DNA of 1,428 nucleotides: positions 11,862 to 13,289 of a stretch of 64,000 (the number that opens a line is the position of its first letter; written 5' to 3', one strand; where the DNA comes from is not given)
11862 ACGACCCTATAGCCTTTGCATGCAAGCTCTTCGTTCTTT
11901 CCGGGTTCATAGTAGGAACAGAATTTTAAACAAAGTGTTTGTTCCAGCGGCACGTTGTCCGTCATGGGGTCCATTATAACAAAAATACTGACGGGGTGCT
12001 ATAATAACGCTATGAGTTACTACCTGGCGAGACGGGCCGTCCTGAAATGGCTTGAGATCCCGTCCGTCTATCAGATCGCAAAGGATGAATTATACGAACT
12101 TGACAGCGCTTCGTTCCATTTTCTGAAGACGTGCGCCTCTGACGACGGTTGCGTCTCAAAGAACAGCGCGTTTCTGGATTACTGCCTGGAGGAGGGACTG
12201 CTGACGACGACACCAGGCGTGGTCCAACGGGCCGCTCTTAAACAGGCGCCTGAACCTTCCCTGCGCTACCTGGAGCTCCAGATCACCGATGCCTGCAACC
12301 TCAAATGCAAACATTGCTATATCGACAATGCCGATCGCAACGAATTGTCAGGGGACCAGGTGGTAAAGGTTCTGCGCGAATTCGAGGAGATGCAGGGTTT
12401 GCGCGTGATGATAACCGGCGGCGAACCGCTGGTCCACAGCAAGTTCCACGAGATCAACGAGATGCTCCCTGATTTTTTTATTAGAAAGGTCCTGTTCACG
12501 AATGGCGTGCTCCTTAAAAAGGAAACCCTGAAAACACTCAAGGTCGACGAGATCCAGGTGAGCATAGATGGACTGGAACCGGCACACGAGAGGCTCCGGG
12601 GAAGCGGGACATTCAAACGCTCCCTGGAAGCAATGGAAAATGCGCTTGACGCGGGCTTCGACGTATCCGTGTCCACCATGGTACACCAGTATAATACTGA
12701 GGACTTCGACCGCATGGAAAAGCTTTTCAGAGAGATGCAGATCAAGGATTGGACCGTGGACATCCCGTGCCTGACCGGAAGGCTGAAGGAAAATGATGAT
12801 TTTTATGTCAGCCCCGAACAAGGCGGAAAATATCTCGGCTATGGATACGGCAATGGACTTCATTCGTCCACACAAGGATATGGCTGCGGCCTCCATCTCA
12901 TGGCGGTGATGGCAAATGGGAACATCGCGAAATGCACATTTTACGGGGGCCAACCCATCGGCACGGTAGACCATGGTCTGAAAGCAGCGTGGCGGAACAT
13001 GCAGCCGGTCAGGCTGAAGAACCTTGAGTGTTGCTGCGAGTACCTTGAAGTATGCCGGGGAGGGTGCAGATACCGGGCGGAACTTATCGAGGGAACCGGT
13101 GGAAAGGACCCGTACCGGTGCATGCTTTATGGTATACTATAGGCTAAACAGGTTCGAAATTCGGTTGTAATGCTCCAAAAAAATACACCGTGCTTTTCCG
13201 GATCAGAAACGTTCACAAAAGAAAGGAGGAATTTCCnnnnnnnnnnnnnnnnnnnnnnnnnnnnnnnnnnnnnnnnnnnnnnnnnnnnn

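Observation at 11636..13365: Candidate RiPP locus: radical SAM/SPASM enzyme with fused RRE and a 20-aa Cys-rich peptide the ORF caller missed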

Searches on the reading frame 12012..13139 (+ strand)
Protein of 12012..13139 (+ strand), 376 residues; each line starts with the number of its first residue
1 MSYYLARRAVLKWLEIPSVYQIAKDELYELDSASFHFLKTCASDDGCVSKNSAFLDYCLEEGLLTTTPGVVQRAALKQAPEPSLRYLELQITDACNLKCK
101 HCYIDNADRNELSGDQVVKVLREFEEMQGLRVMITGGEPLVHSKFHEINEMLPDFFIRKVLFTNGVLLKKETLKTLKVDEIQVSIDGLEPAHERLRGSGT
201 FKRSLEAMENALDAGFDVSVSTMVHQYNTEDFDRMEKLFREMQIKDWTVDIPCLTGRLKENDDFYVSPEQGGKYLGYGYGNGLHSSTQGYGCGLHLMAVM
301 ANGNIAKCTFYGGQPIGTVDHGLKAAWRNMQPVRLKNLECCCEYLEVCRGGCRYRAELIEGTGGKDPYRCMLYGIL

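Call 3: search_protein_families(library=ncbifam, proteins=[window:12012-13139:+], max_evalue=1)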
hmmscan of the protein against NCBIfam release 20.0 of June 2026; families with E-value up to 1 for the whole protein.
window:12012-13139:+ (376 aa): 90 families (the best 25 are shown)
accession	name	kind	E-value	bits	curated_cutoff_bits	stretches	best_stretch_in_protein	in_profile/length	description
TIGR04054.1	rSAM_NirJ1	equivalog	5.3e-29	101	650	2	90-246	41-204/387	putative heme d1 biosynthesis radical SAM protein NirJ1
TIGR04250.1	SCM_rSAM_ScmE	equivalog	5.2e-27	94.7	400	1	85-240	3-166/358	SynChlorMet cassette radical SAM/SPASM protein ScmE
TIGR04347.1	pseudo_SAM_Halo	equivalog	1.1e-26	94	525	2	90-244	43-204/390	TIGR04347 family pseudo-SAM/SPASM protein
NF050035.1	rSAM_WgK_link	exception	1.2e-26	93.6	650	1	87-262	11-194/367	radical SAM/SPASM peptide maturase WgkB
TIGR04545.1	rSAM_ahbD_hemeb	equivalog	1.8e-26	93.4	500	1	90-288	5-211/339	heme b synthase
TIGR04051.1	rSAM_NirJ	equivalog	2.1e-26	92.8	515.45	1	92-259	9-183/354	heme d1 biosynthesis radical SAM protein NirJ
TIGR04546.1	rSAM_ahbC_deAc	equivalog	1e-24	87.1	650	1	90-244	44-205/390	12,18-didecarboxysiroheme deacetylase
TIGR04053.2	TIGR04053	equivalog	2e-24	86.5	395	1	91-263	14-197/366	TIGR04053 family radical SAM/SPASM domain-containing protein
TIGR04303.1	GeoRSP_rSAM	equivalog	5.4e-24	85.3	400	2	90-270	10-196/325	GeoRSP system radical SAM/SPASM protein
TIGR03962.1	mycofact_rSAM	equivalog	4.1e-23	82.1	265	1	88-240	15-174/339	mycofactocin radical SAM maturase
TIGR04055.1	rSAM_NirJ2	equivalog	3.4e-22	79.4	500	1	91-257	6-179/326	putative heme d1 biosynthesis radical SAM protein NirJ2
TIGR02668.1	moaA_archaeal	equivalog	4.4e-22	78.4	325.25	1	84-241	9-175/303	GTP 3',8-cyclase MoaA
TIGR02666.1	moaA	equivalog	8.7e-22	77.5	284.05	1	84-244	9-185/336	GTP 3',8-cyclase MoaA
NF049973.1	radical_Rv1681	equivalog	2.2e-21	76.2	380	1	93-245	80-240/326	Rv1681 family radical SAM protein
TIGR04340.1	rSAM_ACGX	hypoth_equivalog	3e-21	76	400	1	88-242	6-172/341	radical SAM/SPASM domain protein, ACGX system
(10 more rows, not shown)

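Call 4: search_protein_families(library=pfam, proteins=[window:12012-13139:+], max_evalue=1)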
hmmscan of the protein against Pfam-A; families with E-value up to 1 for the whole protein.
window:12012-13139:+ (376 aa): 3 families
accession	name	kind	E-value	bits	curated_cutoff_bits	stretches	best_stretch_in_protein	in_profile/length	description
PF04055.27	Radical_SAM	-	7.9e-25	88.4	29.5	1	90-237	2-164/166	Radical SAM superfamily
PF13353.11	Fer4_12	-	0.00029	21.6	22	1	94-187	14-115/137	4Fe-4S single cluster domain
PF12834.13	Phage_int_SAM_2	-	0.11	13.5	22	1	76-113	28-67/91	Phage integrase, N-terminal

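Call 5: find_homologous_proteins(query=window:12012-13139:+)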
Query window:12012-13139:+ (376 aa): 2757 proteins with E <= 0.001 among 5373 candidates; the best 120 are listed.
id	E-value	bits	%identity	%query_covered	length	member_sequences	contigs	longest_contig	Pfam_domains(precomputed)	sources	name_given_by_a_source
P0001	3.8e-260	880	100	100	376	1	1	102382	PF04055.28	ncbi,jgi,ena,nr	ncbi:MAG: radical SAM protein [Nitrospirae bacterium]|nr:radical SAM protein [Nitrospirota bacterium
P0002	1.2e-224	763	87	100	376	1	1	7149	PF04055.28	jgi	-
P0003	7.4e-222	754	85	100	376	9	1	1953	PF04055.28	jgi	jgi:radical SAM protein with 4Fe4S-binding SPASM domain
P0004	9.8e-219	744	84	100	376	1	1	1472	PF04055.28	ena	-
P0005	3.3e-216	736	83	100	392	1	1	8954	PF04055.28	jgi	jgi:radical SAM protein with 4Fe4S-binding SPASM domain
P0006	3.0e-214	729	82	100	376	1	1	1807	PF04055.28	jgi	jgi:radical SAM protein with 4Fe4S-binding SPASM domain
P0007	7.5e-214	728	82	100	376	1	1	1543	PF04055.28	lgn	-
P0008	2.5e-213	726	82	100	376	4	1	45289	PF04055.28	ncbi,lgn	-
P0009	6.9e-213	725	81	100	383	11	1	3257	PF04055.28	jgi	-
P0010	1.4e-211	720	81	100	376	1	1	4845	PF04055.28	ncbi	-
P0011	2.5e-211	720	80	100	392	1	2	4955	PF04055.28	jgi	jgi:radical SAM protein with 4Fe4S-binding SPASM domain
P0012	3.1e-211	719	80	100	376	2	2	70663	PF04055.28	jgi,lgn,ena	jgi:radical SAM protein with 4Fe4S-binding SPASM domain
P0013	5.9e-211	718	80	100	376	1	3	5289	PF04055.28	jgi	jgi:radical SAM protein with 4Fe4S-binding SPASM domain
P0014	2.4e-210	716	80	100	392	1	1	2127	PF04055.28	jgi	jgi:radical SAM protein with 4Fe4S-binding SPASM domain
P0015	7.5e-208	708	80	100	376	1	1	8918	PF04055.28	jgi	jgi:radical SAM protein with 4Fe4S-binding SPASM domain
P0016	9.1e-208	708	80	100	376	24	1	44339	PF04055.28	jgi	jgi:radical SAM protein with 4Fe4S-binding SPASM domain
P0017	1.2e-207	707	80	100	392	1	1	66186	PF04055.28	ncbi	-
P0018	3.0e-207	706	79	100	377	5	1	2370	PF04055.28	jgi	-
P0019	4.8e-207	705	79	100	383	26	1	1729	PF04055.28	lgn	-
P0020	1.4e-206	704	79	100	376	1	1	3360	PF04055.28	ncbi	-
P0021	2.0e-206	703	80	100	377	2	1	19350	PF04055.28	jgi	jgi:radical SAM protein with 4Fe4S-binding SPASM domain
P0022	2.7e-205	700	78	100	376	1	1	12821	PF04055.28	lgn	-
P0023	4.4e-205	699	78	100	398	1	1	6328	PF04055.28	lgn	-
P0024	2.7e-203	693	77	100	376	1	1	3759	PF04055.28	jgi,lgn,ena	-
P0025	6.6e-203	692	78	100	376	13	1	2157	PF04055.28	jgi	jgi:radical SAM protein with 4Fe4S-binding SPASM domain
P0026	7.4e-200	682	76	100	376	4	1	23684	PF04055.28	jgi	jgi:radical SAM protein with 4Fe4S-binding SPASM domain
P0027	1.5e-199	681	76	100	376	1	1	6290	PF04055.28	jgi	jgi:radical SAM protein with 4Fe4S-binding SPASM domain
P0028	4.4e-199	679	77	100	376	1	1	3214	PF04055.28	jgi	jgi:radical SAM protein with 4Fe4S-binding SPASM domain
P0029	1.8e-198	677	78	100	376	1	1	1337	PF04055.28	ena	-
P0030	9.9e-197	672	75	100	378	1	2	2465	PF04055.28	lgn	-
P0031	1.6e-196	671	73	100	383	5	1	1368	PF04055.28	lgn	-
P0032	8.9e-194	662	73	100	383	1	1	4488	PF04055.28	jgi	-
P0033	5.6e-193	659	73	100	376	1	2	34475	PF04055.28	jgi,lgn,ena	jgi:radical SAM protein with 4Fe4S-binding SPASM domain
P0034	7.3e-193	659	75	100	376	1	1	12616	PF04055.28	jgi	jgi:radical SAM protein with 4Fe4S-binding SPASM domain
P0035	7.3e-193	659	75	100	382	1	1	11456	PF04055.28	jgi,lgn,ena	-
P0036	9.5e-192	655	74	100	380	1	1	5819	PF04055.28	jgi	jgi:radical SAM protein with 4Fe4S-binding SPASM domain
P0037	1.7e-191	654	73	100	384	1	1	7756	PF04055.28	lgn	-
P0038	6.7e-191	652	73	100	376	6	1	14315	PF04055.28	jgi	jgi:radical SAM protein with 4Fe4S-binding SPASM domain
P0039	1.2e-190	651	73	100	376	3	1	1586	PF04055.28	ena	-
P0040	1.7e-190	651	73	100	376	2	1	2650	PF04055.28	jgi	-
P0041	3.1e-189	647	73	100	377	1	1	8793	PF04055.28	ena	-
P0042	3.3e-189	647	72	100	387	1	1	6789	PF04055.28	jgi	jgi:radical SAM protein with 4Fe4S-binding SPASM domain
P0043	7.4e-189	646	73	100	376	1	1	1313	PF04055.28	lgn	-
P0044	8.7e-189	645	73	100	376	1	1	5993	PF04055.28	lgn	-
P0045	1.8e-188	644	72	100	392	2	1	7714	PF04055.28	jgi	jgi:radical SAM protein with 4Fe4S-binding SPASM domain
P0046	9.3e-188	642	73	100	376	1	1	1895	PF04055.28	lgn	-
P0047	1.5e-187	641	72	100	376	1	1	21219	PF04055.28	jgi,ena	-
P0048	2.4e-187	641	72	100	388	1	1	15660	PF04055.28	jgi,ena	-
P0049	3.6e-187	640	71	100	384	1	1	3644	PF04055.28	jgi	jgi:radical SAM protein with 4Fe4S-binding SPASM domain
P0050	5.2e-187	640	72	100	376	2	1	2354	PF04055.28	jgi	jgi:radical SAM protein with 4Fe4S-binding SPASM domain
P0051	9.4e-187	639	73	100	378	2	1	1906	PF04055.28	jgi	-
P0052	1.4e-186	638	70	100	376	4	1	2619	PF04055.28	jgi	jgi:radical SAM protein with 4Fe4S-binding SPASM domain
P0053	2.6e-186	637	71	100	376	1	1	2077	PF04055.28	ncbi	-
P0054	2.7e-186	637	71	100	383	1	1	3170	PF04055.28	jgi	jgi:radical SAM protein with 4Fe4S-binding SPASM domain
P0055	3.0e-186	637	71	100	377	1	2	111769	PF04055.28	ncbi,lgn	-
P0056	3.1e-186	637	71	100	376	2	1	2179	PF04055.28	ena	-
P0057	3.4e-186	637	71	100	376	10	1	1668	PF04055.28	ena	-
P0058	5.7e-186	636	86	85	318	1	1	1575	PF04055.28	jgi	jgi:radical SAM protein with 4Fe4S-binding SPASM domain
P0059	6.8e-186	636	72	100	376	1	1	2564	PF04055.28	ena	-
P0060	1.0e-185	635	72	100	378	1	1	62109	PF04055.28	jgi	jgi:radical SAM protein with 4Fe4S-binding SPASM domain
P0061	1.1e-185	635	71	100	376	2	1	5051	PF04055.28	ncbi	-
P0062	1.7e-185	635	71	100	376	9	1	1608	PF04055.28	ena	-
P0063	3.9e-185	633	71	100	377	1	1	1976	PF04055.28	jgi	jgi:radical SAM protein with 4Fe4S-binding SPASM domain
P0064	5.8e-185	633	70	100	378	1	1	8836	PF04055.28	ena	-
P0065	5.8e-185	633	70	100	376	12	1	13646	PF04055.28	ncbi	-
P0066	6.3e-185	633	72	100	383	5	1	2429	PF04055.28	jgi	jgi:radical SAM protein with 4Fe4S-binding SPASM domain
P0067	7.8e-185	632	71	100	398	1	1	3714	PF04055.28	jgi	jgi:radical SAM protein with 4Fe4S-binding SPASM domain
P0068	9.7e-185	632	69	100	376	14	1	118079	PF04055.28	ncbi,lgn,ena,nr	ncbi:MAG TPA: radical SAM protein [Nitrospirota bacterium]|nr:radical SAM protein [Nitrospirota bact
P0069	1.4e-184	631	70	100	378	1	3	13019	PF04055.28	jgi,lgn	jgi:radical SAM protein with 4Fe4S-binding SPASM domain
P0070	2.7e-184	631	70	100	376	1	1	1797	PF04055.28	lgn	-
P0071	3.0e-184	630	71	100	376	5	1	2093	PF04055.28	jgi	jgi:radical SAM protein with 4Fe4S-binding SPASM domain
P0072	3.2e-184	630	71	100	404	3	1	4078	PF04055.28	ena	-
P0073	5.5e-184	630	71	100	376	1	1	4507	PF04055.28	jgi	jgi:radical SAM protein with 4Fe4S-binding SPASM domain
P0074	9.5e-184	629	71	100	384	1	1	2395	PF04055.28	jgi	jgi:radical SAM protein with 4Fe4S-binding SPASM domain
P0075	1.7e-183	628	70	100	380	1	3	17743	PF04055.28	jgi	jgi:radical SAM protein with 4Fe4S-binding SPASM domain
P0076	2.0e-183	628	70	100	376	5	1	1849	PF04055.28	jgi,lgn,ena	-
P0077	3.2e-183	627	69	100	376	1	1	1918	PF04055.28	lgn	-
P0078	3.4e-183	627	70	100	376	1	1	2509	PF04055.28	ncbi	-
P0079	4.5e-183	627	70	100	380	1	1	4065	PF04055.28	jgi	jgi:radical SAM protein with 4Fe4S-binding SPASM domain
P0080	5.5e-183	626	69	100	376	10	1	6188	PF04055.28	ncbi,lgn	-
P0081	6.9e-183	626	70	100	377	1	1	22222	PF04055.28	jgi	-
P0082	8.4e-183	626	71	100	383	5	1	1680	PF04055.28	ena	-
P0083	9.5e-183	625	71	100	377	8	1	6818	PF04055.28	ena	-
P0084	1.2e-182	625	72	98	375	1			PF04055.28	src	-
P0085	1.4e-182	625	70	100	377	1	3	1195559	PF04055.28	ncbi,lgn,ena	-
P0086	2.5e-182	624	69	100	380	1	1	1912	PF04055.28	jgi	jgi:radical SAM protein with 4Fe4S-binding SPASM domain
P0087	3.3e-182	624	69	100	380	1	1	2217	PF04055.28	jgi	jgi:radical SAM protein with 4Fe4S-binding SPASM domain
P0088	3.9e-182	623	69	100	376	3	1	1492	PF04055.28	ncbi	-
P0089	4.2e-182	623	70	100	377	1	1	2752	PF04055.28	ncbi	-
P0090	4.7e-182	623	69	100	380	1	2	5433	PF04055.28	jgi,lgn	jgi:radical SAM protein with 4Fe4S-binding SPASM domain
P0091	5.1e-182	623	71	100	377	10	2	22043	PF04055.28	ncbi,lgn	-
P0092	8.6e-182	622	68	100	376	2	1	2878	PF04055.28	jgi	jgi:radical SAM protein with 4Fe4S-binding SPASM domain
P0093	1.4e-181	622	69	100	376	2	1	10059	PF04055.28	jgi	jgi:radical SAM protein with 4Fe4S-binding SPASM domain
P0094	2.0e-181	621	70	100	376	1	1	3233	PF04055.28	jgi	jgi:radical SAM protein with 4Fe4S-binding SPASM domain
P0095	2.1e-181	621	69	100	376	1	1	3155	PF04055.28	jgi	jgi:radical SAM protein with 4Fe4S-binding SPASM domain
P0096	4.9e-181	620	69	100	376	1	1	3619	PF04055.28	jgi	jgi:radical SAM protein with 4Fe4S-binding SPASM domain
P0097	6.7e-181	619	70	97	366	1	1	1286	PF04055.28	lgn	-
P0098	6.9e-181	619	69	100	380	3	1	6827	PF04055.28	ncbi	-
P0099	8.4e-181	619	69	100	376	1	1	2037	PF04055.28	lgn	-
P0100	1.1e-180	619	68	100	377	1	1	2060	PF04055.28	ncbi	-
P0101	1.2e-180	619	71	97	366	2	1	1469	PF04055.28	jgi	jgi:radical SAM protein with 4Fe4S-binding SPASM domain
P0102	1.2e-180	619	70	100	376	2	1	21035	PF04055.28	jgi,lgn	jgi:radical SAM protein with 4Fe4S-binding SPASM domain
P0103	1.3e-180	618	70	100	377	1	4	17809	PF04055.28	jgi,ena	jgi:radical SAM protein with 4Fe4S-binding SPASM domain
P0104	1.8e-180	618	70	100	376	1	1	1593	PF04055.28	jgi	jgi:radical SAM protein with 4Fe4S-binding SPASM domain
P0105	2.3e-180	618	70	100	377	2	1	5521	PF04055.28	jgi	jgi:radical SAM protein with 4Fe4S-binding SPASM domain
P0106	3.0e-180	617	69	100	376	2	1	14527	PF04055.28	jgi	jgi:radical SAM protein with 4Fe4S-binding SPASM domain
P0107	3.2e-180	617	68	100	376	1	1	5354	PF04055.28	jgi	jgi:radical SAM protein with 4Fe4S-binding SPASM domain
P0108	3.8e-180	617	68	100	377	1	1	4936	PF04055.28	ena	-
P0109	4.0e-180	617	68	100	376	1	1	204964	PF04055.28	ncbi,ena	-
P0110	6.2e-180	616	69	100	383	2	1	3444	PF04055.28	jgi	-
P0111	9.4e-180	616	68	100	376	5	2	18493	PF04055.28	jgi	jgi:radical SAM protein with 4Fe4S-binding SPASM domain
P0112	1.2e-179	615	69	100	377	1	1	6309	PF04055.28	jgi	-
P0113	2.2e-179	614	68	100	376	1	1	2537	PF04055.28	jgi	jgi:radical SAM protein with 4Fe4S-binding SPASM domain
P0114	2.3e-179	614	68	100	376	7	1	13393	PF04055.28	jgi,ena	-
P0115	3.0e-179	614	69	100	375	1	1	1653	PF04055.28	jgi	jgi:radical SAM protein with 4Fe4S-binding SPASM domain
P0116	3.1e-179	614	68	100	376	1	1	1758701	PF04055.28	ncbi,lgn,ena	-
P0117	3.5e-179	614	69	100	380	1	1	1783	PF04055.28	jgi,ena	-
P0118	3.7e-179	614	68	100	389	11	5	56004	PF04055.28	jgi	jgi:radical SAM protein with 4Fe4S-binding SPASM domain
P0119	4.4e-179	613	68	100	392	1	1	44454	PF04055.28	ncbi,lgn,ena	-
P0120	4.5e-179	613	68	100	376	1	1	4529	PF04055.28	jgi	jgi:radical SAM protein with 4Fe4S-binding SPASM domain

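Call 7: find_related_loci(query=A1, collection=genome_contigs, flank=4000)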
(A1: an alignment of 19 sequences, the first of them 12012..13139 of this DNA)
Query A1 (376 aa) in genome_contigs; peptide patterns used: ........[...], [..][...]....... (x = any residue, [..] = any of these).
394 stretches matched a pattern; 213 encode a relative of the query (tblastn E <= 1e-3); the best 80 are kept; 80 distinct loci.
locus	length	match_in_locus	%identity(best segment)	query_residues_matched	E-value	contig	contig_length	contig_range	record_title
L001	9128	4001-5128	79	1-376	0e+0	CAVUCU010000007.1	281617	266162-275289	MAG: Nitrospirota bacterium isolate MFD05442.bin.1.86 genome assembly, contig: contig_67861, whole genome shotgun sequen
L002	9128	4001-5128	78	1-376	0e+0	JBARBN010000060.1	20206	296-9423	MAG: Nitrospirota bacterium isolate MFD05764_ilm_asm_bin136 k127_1809098, whole genome shotgun sequence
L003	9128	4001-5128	82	1-376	0e+0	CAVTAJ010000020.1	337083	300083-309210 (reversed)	MAG: Nitrospirota bacterium isolate MFD04651.bin.2.58 genome assembly, contig: contig_6274, whole genome shotgun sequenc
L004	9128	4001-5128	81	1-376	0e+0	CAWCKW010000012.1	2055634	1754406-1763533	MAG: Nitrospirota bacterium isolate MFD01872.bin.2.231 genome assembly, contig: contig_23495, whole genome shotgun seque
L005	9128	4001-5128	81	1-376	0e+0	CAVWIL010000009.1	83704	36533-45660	MAG: Nitrospirota bacterium isolate MFD02199.bin.2.179 genome assembly, contig: contig_36988, whole genome shotgun seque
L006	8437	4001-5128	71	1-376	0e+0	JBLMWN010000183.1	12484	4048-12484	MAG: Betaproteobacteria bacterium isolate MAG281 PRJNA957066_bin7_renamed_208, whole genome shotgun sequence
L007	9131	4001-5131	70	1-376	0e+0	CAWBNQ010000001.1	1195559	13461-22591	MAG: Nitrospirota bacterium isolate MFD01299.bin.1.15 genome assembly, contig: contig_15494, whole genome shotgun sequen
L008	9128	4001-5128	68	1-376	0e+0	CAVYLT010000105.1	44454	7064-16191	MAG: Nitrospirota bacterium isolate MFD01299.bin.2.211 genome assembly, contig: contig_7989, whole genome shotgun sequen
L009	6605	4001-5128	68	1-376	2e-178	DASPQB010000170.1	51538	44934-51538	MAG TPA_asm: Nitrospirota bacterium isolate SMAG_U12188 k141_311890, whole genome shotgun sequence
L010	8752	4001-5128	67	1-376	3e-178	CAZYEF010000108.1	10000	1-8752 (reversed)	MAG TPA_asm: uncultured Nitrospiraceae bacterium isolate binchicken_co20_223 genome assembly, contig: NODE_12263_length_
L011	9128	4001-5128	69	1-376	1e-176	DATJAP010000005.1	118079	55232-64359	MAG TPA_asm: Nitrospirota bacterium isolate SMAG_U15330 k141_4049719, whole genome shotgun sequence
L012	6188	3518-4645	69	1-376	9e-178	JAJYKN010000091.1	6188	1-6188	MAG: Nitrospirae bacterium isolate DBS2-1.bin42 NODE_25763_length_6188_cov_0.904966, whole genome shotgun sequence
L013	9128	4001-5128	71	1-376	9e-175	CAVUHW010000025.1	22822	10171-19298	MAG: Nitrospirota bacterium isolate MFD02199.bin.2.126 genome assembly, contig: contig_47621, whole genome shotgun seque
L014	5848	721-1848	70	1-376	2e-174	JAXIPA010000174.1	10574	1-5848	MAG: Nitrospirota bacterium isolate Fractures_MAG_07 c_000000026676, whole genome shotgun sequence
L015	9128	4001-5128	68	1-376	5e-173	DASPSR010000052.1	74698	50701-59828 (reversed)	MAG TPA_asm: Nitrospirota bacterium isolate SMAG_U12256 k141_672842, whole genome shotgun sequence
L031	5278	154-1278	61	1-375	2e-164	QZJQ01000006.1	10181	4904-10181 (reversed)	MAG: Nitrospiraceae bacterium isolate SURF_35 Ga0104751_1008693, whole genome shotgun sequence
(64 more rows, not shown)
